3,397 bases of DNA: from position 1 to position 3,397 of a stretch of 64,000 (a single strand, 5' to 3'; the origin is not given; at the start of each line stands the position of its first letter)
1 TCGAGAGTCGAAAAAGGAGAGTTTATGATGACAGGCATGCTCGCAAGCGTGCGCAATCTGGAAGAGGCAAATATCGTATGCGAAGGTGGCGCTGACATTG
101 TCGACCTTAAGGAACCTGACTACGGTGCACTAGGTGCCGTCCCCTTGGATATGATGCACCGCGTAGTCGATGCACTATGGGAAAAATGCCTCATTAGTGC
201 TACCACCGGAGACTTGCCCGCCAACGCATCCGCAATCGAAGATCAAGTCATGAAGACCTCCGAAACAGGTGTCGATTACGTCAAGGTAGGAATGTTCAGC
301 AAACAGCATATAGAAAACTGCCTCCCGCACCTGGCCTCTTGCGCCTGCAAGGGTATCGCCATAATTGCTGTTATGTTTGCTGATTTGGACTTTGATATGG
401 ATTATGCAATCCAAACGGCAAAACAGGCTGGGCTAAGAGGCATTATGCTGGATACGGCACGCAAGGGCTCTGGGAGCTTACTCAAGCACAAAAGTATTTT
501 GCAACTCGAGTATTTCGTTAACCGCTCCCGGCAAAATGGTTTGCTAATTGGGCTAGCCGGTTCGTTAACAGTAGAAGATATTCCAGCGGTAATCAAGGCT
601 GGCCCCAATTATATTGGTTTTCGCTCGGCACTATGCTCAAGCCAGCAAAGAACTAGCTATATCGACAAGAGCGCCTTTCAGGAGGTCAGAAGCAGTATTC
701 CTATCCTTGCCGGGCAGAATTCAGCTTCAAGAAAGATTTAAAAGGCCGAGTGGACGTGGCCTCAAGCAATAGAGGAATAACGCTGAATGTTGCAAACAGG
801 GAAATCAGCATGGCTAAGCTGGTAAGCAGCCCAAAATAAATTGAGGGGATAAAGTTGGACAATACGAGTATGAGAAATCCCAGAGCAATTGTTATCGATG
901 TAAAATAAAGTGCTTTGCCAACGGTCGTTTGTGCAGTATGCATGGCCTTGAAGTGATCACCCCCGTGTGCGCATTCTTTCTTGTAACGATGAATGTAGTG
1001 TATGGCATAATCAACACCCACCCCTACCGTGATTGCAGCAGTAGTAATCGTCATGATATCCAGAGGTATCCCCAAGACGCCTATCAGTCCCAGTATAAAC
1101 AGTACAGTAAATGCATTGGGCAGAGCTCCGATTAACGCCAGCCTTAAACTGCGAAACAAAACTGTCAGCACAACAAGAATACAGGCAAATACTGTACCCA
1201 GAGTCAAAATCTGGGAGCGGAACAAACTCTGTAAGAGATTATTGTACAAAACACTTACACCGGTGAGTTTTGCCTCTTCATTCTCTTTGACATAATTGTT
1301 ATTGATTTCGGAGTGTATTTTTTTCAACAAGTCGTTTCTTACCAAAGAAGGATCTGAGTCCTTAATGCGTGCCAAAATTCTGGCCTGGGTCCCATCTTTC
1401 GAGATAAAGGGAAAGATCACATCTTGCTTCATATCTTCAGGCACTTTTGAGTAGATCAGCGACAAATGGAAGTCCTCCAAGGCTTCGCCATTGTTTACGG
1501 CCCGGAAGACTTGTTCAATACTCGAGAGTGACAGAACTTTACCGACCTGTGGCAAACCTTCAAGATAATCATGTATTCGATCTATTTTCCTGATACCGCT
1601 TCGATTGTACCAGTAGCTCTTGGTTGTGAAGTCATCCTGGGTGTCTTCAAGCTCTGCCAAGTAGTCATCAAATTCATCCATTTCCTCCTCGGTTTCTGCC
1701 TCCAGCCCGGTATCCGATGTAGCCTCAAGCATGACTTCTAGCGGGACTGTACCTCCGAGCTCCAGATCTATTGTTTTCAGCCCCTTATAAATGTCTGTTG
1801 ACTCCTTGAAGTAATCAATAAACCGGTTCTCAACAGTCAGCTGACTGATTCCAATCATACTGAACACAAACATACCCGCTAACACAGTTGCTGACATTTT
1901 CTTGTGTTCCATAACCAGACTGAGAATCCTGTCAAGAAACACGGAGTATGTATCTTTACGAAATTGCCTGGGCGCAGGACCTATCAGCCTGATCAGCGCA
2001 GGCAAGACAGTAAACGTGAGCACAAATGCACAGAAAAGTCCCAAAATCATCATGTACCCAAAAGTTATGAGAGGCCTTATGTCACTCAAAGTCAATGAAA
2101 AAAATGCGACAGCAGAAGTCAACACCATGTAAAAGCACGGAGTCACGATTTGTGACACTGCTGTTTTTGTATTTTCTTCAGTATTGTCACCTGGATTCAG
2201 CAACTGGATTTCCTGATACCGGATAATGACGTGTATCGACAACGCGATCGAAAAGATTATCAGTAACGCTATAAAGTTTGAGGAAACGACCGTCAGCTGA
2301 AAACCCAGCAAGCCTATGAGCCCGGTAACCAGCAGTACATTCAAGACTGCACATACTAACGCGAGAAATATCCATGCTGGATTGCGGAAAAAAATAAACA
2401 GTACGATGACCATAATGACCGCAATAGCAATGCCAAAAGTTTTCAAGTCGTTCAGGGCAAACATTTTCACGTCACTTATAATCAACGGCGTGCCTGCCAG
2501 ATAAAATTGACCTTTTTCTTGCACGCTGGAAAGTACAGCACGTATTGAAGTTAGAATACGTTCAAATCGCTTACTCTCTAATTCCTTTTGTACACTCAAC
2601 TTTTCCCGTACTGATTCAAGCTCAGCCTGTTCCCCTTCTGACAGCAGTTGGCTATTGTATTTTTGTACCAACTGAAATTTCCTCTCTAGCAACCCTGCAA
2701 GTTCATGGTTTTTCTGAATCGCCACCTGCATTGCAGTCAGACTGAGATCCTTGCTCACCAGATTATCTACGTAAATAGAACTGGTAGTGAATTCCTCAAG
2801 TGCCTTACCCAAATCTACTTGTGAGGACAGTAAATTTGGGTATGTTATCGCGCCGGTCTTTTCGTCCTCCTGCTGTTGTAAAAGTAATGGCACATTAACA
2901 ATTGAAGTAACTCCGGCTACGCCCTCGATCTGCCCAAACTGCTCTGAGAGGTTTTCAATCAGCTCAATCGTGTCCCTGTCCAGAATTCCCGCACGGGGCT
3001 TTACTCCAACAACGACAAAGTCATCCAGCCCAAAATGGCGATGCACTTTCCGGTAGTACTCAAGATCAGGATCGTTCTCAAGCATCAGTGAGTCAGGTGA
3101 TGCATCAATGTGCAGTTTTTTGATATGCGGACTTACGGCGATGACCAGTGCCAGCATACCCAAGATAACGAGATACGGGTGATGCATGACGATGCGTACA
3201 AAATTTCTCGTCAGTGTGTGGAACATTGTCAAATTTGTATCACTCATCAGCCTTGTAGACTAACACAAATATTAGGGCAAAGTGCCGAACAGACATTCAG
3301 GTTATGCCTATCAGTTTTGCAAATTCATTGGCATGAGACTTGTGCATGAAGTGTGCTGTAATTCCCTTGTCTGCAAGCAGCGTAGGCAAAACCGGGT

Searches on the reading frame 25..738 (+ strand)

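Call 22: search_protein_families(library=pfam, max_evalue=0.00001, proteins=[window:25-738:+])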
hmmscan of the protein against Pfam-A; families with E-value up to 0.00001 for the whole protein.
seq(238 aa): 1 family
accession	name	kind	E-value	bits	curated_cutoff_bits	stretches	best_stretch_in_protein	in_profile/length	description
PF04476.19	4HFCP_synth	-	8e-63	212.7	22.4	1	5-221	1-227/228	4-HFC-P synthase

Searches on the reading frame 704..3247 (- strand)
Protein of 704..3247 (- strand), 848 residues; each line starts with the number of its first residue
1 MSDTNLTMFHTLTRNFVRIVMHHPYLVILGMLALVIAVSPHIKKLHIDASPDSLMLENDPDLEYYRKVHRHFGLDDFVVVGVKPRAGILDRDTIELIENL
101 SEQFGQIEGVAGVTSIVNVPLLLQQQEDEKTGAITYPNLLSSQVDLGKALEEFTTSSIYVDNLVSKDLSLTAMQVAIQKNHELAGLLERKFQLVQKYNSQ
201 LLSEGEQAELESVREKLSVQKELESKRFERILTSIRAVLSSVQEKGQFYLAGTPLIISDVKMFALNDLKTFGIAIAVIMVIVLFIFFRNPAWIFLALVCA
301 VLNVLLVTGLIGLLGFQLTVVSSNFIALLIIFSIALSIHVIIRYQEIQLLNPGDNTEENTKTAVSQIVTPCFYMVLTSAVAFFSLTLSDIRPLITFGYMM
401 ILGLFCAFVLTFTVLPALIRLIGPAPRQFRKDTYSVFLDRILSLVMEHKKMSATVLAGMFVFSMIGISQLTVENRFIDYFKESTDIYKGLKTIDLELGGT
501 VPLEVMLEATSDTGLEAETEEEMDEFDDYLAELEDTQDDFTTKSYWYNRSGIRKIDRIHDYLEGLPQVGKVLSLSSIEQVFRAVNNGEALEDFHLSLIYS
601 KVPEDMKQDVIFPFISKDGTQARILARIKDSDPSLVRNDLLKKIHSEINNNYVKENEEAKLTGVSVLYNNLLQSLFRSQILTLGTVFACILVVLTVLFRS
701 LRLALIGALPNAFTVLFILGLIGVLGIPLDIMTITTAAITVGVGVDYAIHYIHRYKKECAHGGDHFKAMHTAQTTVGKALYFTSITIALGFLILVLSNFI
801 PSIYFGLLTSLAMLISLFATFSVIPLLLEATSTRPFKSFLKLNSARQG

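Call 22: search_protein_families(library=pfam, max_evalue=0.00001, proteins=[window:704-3247:-])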
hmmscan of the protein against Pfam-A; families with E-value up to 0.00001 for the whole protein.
seq(848 aa): 1 family
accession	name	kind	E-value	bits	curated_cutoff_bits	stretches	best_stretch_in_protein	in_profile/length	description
PF03176.21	MMPL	-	2e-48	165.5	20.5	2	610-834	76-305/333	MMPL family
